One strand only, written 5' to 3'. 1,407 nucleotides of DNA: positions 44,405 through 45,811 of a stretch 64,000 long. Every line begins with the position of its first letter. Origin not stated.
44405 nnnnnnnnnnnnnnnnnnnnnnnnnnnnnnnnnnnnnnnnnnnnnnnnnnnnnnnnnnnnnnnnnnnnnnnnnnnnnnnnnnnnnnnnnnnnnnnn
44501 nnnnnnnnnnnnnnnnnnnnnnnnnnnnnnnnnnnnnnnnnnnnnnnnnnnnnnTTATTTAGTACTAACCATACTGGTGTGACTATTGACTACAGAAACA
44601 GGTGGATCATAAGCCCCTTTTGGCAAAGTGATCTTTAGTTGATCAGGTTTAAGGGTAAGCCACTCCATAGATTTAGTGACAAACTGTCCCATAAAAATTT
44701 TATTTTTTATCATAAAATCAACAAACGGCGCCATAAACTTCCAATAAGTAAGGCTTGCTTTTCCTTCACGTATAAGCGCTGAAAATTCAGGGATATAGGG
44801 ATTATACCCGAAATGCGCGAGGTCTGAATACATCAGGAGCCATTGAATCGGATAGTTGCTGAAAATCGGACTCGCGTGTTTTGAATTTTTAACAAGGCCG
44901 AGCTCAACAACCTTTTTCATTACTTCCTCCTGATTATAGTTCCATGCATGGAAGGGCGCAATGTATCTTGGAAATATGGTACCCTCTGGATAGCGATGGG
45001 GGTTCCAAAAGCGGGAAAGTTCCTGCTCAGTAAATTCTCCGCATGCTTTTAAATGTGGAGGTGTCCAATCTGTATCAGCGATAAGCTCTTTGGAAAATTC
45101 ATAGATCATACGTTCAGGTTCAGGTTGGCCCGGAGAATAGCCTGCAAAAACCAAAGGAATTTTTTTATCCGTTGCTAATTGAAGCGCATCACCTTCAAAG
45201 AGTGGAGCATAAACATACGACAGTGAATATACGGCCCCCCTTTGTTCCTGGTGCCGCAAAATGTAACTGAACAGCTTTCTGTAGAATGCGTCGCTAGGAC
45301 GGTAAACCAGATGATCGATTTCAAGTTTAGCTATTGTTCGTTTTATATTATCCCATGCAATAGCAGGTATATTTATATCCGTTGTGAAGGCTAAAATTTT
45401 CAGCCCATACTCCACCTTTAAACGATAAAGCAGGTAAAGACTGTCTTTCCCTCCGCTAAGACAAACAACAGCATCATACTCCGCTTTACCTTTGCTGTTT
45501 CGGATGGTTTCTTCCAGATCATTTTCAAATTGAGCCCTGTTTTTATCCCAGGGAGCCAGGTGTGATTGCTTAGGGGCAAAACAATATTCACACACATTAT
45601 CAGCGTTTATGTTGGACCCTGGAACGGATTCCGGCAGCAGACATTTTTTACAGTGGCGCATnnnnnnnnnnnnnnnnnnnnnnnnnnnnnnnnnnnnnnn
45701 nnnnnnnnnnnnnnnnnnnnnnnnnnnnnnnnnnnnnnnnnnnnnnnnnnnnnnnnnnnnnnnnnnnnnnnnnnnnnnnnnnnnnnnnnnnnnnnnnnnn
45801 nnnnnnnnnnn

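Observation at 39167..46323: Embedded co-directional operon for acyl activation, reduction and amidation plus a GldJ/K-like FGE protein: possible dedicated modification/export accessory system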

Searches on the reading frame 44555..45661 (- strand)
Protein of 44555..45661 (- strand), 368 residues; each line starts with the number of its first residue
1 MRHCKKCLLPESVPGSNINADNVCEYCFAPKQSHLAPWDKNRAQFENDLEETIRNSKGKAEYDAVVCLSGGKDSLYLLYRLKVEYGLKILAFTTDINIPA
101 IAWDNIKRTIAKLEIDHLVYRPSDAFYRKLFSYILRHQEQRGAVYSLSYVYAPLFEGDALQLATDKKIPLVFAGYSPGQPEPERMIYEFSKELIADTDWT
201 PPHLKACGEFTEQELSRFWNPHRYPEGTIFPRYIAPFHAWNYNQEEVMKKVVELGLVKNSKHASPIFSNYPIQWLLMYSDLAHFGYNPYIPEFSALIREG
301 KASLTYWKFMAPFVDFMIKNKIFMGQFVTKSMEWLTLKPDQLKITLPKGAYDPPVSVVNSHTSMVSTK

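Call 3: search_protein_families(library=pfam, proteins=[window:44555-45661:-], max_evalue=0.01)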
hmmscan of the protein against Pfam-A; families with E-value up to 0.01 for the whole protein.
window:44555-45661:- (368 aa): 0 families

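Call 4: search_protein_families(library=ncbifam, proteins=[window:44555-45661:-], max_evalue=0.01)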
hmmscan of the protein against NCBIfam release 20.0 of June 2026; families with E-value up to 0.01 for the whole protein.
window:44555-45661:- (368 aa): 3 families
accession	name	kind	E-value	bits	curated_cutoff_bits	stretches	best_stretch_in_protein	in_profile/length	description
TIGR03573.1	WbuX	subfamily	1.2e-28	100.6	203.2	1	1-301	1-303/344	N-acetyl sugar amidotransferase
NF038212.1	argG_rel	exception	0.00052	18.9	425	1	63-148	16-100/381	argininosuccinate synthase-related protein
NF007972.0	PRK10696.1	equivalog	0.0079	15.5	272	0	63-119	43-104/295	tRNA 2-thiocytidine(32) synthetase TtcA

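Call 11: find_homologous_proteins(query=window:44555-45661:-, max_evalue=0.00001)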
Query window:44555-45661:- (368 aa): 1077 proteins with E <= 0.00001 among 2309 candidates; the best 120 are listed.
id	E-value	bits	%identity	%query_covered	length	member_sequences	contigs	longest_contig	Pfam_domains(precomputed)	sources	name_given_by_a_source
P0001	4.6e-256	867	100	100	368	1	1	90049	-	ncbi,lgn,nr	ncbi:MAG: hypothetical protein HYU69_00495 [Bacteroidetes bacterium]|nr:hypothetical protein [Bacter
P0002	2.7e-211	719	82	96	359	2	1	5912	-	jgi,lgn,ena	-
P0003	1.1e-173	595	69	97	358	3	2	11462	-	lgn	-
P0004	2.1e-173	594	69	96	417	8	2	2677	-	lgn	-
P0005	2.4e-172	591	69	96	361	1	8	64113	-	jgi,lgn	jgi:hypothetical protein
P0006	2.2e-170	585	66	96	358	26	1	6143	-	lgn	-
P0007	5.0e-165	567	64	98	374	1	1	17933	-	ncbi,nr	ncbi:MAG: hypothetical protein C0404_07060 [Verrucomicrobia bacterium]|nr:hypothetical protein [Verr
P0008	1.1e-164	566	66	96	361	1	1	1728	-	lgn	-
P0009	1.5e-164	565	65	97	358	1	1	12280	-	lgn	-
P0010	1.9e-164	565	65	96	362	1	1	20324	-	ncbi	-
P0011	2.4e-164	565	65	97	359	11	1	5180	-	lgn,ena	-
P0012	3.9e-164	564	66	96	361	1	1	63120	-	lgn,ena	-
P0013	5.3e-164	564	64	96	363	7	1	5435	-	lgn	-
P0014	7.3e-164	563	66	96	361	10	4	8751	-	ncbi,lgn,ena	-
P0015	1.6e-163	562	66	97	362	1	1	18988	-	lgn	-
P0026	3.7e-162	557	64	96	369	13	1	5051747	-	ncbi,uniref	ncbi:hypothetical protein [Methylomonas sp. 2B]|uniref:hypothetical protein n=1 Tax=Methylomonas sp.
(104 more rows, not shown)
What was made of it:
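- The sequence is a short-read MAG contig (call 11).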

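Call 13: find_encoding_contigs(protein=P0026, flank=10000, max_places=2)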
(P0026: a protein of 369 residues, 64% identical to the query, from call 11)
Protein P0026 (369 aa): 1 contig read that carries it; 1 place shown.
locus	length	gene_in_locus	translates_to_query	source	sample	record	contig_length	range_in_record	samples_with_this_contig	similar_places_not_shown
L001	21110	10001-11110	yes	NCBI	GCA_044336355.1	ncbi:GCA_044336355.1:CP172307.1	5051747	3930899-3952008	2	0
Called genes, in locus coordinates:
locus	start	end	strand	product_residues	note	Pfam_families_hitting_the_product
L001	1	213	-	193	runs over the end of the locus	PF02508:Rnf-Nqr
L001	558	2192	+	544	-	PF00989:PAS, PF08448:PAS_4, PF13188:PAS_8 (weak), PF08447:PAS_3 (weak), PF13426:PAS_9, PF02518:HATPase_c, PF14501:HATPase_c_5 (weak)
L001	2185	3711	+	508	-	PF01590:GAF, PF13185:GAF_2, PF00158:Sigma54_activat, PF14532:Sigma54_activ_2, PF07728:AAA_5 (weak), PF25601:AAA_lid_14, PF02954:HTH_8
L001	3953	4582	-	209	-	PF04961:FTCD_C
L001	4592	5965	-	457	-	PF01406:tRNA-synt_1e, PF01921:tRNA-synt_1f (faint), PF00133:tRNA-synt_1 (weak), PF09334:tRNA-synt_1g (weak), PF09190:DALR_2, PF23493:CysS_C (weak)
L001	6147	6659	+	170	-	PF00160:Pro_isomerase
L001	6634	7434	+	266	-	PF00149:Metallophos, PF12850:Metallophos_2 (faint)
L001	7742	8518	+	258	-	PF00089:Trypsin, PF13365:Trypsin_2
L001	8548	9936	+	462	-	PF13727:CoA_binding_3 (weak), PF02397:Bac_transf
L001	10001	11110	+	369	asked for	-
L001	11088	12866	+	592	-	PF00501:AMP-binding, PF23562:AMP-binding_C_3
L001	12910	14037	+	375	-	PF01370:Epimerase, PF07993:NAD_binding_4, PF13460:NAD_binding_10 (weak), PF16363:GDP_Man_Dehyd (weak)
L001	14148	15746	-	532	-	PF01565:FAD_binding_4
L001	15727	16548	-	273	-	-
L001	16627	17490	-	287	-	PF07589:PEP_exosort_dom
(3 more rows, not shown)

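Call 14: find_encoding_contigs(protein=P0007, flank=10000, max_places=2)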
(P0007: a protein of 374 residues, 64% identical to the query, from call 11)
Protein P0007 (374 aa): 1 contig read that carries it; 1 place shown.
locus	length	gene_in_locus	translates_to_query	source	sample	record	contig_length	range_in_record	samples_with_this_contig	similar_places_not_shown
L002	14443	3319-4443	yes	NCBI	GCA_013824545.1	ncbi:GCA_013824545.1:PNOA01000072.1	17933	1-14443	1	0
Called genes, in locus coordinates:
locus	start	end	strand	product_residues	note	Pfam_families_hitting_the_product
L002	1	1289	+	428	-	PF06722:EryCIII-like_C (weak)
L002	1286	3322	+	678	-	PF02310:B12-binding (weak), PF04055:Radical_SAM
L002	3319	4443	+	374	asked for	-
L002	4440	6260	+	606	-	PF00501:AMP-binding, PF23562:AMP-binding_C_3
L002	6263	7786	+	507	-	PF02310:B12-binding, PF04055:Radical_SAM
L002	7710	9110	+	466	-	PF01370:Epimerase, PF07993:NAD_binding_4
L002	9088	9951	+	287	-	PF21926:FeeM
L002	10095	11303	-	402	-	-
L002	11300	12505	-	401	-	-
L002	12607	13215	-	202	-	-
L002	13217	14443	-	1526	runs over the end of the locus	PF20148:DUF6531, PF25023:TEN_YD-shell (weak), PF05593:RHS_repeat (weak), PF25023:TEN_YD-shell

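Call 16: find_related_loci(query=A1, collection=genome_contigs, flank=10000)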
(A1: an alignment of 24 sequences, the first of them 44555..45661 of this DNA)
Query A1 (368 aa) in genome_contigs; peptide patterns used: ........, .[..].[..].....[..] (x = any residue, [..] = any of these).
206 stretches matched a pattern; 188 encode a relative of the query (tblastn E <= 1e-3); the best 80 are kept; 80 distinct loci.
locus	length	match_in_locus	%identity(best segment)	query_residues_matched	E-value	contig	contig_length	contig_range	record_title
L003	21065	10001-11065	66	4-357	6e-173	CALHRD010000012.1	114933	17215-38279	MAG: uncultured Burkholderiales bacterium isolate N1_Bin_Bin_42_1 genome assembly, contig: c_000000304574, whole genome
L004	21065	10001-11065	68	1-355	4e-170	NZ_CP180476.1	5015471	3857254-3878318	Methylomonas sp. TEB chromosome, complete genome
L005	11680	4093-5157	64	4-357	2e-169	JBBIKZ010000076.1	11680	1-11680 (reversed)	MAG: Hydrogenophilales bacterium isolate SLF170214_bin_198 NODE_1825_length_11680_cov_208.854, whole genome shotgun sequ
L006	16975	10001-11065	66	1-355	1e-167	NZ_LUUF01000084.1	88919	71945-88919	Methylomonas methanica strain NCIMB 11130 contig_58, whole genome shotgun sequence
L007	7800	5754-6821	65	1-356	2e-167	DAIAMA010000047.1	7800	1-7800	MAG TPA_asm: bacterium isolate clean6551 NODE_47_length_7800_cov_4.259614, whole genome shotgun sequence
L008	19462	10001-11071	65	1-357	4e-166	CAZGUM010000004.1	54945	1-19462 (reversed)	MAG TPA_asm: uncultured Methylomonas sp. isolate binchicken_co284_175 genome assembly, contig: NODE_852_length_54945_cov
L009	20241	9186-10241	64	4-354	1e-165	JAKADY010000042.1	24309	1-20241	MAG: Proteobacteria bacterium isolate WY1.bin103 NODE_2979_length_24309_cov_2.862749, whole genome shotgun sequence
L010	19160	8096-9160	65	1-355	3e-165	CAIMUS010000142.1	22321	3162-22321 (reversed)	MAG: uncultured proteobacterium isolate A14_bin-2326 genome assembly, contig: bin-2326:142/348, whole genome shotgun seq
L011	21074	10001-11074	64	1-355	7e-165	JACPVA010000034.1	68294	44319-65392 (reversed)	MAG: Burkholderiales bacterium isolate NC_groundwater_772_Ag_S2p5_72_13 JBCH_GD18_4_SO25_S179_scaffold_167410, whole gen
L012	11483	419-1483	64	1-355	6e-164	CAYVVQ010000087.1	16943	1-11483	MAG TPA_asm: uncultured Desulfobacterales bacterium isolate binchicken_co8_385 genome assembly, contig: NODE_5811_length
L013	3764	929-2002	64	1-357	2e-167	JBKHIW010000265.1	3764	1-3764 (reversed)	MAG: Desulfobacteraceae bacterium isolate D3M15_6 NODE_2468_length_3764_cov_3.110812, whole genome shotgun sequence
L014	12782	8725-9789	63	1-353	3e-160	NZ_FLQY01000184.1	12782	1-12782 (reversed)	Candidatus Propionivibrio aalborgensis isolate 2, whole genome shotgun sequence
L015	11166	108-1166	64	3-355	3e-160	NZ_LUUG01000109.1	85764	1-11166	Methylomonas methanica strain R-45363 contig_73_(1..85764), whole genome shotgun sequence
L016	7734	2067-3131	64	1-355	3e-160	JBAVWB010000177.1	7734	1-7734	MAG: Thiobacillus sp. isolate MFD01637_ilm_asm_bin4 k127_112359, whole genome shotgun sequence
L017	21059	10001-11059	63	1-353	3e-160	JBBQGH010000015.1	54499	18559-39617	MAG: Gammaproteobacteria bacterium isolate Co_metawrap_971 Cmw_971_k141_3174352_length_54499_cov_30.0000, whole genome s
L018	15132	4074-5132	64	4-355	1e-159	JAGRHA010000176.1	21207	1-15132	MAG: Gammaproteobacteria bacterium isolate HKST-UBA188 k127_1140589, whole genome shotgun sequence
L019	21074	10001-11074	63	1-355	1e-159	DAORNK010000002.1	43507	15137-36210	MAG TPA_asm: Rubrivivax sp. isolate AMR_MDS_5449 NODE_664_length_43507_cov_6.141259, whole genome shotgun sequence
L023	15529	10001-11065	63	1-353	3e-159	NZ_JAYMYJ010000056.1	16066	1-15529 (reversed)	Candidatus Thiothrix sp. SCUT-1 NODE_2278_length_16066_cov_110.439885, whole genome shotgun sequence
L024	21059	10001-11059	64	1-353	1e-158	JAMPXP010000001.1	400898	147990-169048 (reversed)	MAG: Desulfobacula sp. isolate R2F_R2FSRR_metabat.38 R2F_C2, whole genome shotgun sequence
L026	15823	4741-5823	62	1-361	1e-158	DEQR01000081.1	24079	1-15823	MAG TPA_asm: Thiobacillus sp. UBA3361 UBA3361_contig_286, whole genome shotgun sequence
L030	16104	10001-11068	63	1-356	1e-158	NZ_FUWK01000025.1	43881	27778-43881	Nitrosomonas europaea strain ATCC 25978, whole genome shotgun sequence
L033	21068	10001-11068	62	1-355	1e-157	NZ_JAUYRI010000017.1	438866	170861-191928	MAG: Thiobacillus sp. isolate C5_concoct.bin.9 C5_k141_288293, whole genome shotgun sequence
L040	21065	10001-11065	63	1-355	6e-157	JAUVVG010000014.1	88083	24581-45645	MAG: Azoarcus sp. isolate CSMAG_1158 CSMAG_1158_k127_3348445_length_88083_cov_29.0000, whole genome shotgun sequence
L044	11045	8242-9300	62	1-353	9e-157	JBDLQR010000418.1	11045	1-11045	MAG: Pseudomonadota bacterium isolate icacos_2019_sw_WHONDRS-S19S_0094_B_bin.101 scaffold_1420004, whole genome shotgun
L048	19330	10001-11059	64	1-353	8e-157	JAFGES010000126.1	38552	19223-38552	MAG: Desulfobacterales bacterium isolate Zod_Metabat.1250 k87_14012817, whole genome shotgun sequence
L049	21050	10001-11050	63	3-352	2e-156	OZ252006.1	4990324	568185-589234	MAG: Rhodospirillales bacterium isolate 5336f951-ae22-46c2-9eb7-9a73aade37ac genome assembly, chromosome: 1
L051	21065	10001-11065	63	1-353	3e-156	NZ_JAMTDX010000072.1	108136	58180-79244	MAG: Accumulibacter sp. isolate SCELSE-10 NODE_391_length_108136_cov_36.863454, whole genome shotgun sequence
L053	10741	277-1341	63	1-353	6e-156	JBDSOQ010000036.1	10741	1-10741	MAG: Nitrosospira sp. isolate cluster1_bin.443 k127_12777240, whole genome shotgun sequence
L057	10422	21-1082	63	1-353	4e-156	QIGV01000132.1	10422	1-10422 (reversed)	MAG: Gammaproteobacteria bacterium isolate SZUA-140 Ga0063293_10007059, whole genome shotgun sequence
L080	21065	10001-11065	59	1-355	8e-152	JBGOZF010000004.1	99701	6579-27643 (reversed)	MAG: Rhodocyclaceae bacterium isolate OBJ_0618_130150_23 k141_6185242_length_99701_cov_14.0000, whole genome shotgun seq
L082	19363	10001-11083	60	1-361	2e-152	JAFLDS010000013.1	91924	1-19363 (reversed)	MAG: Thauera sp. isolate UWPOB_THAU1 gnl_X_OKFMMLPC_13, whole genome shotgun sequence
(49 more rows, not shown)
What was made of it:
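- The PP-loop family was found in 188 species genomes (call 16).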
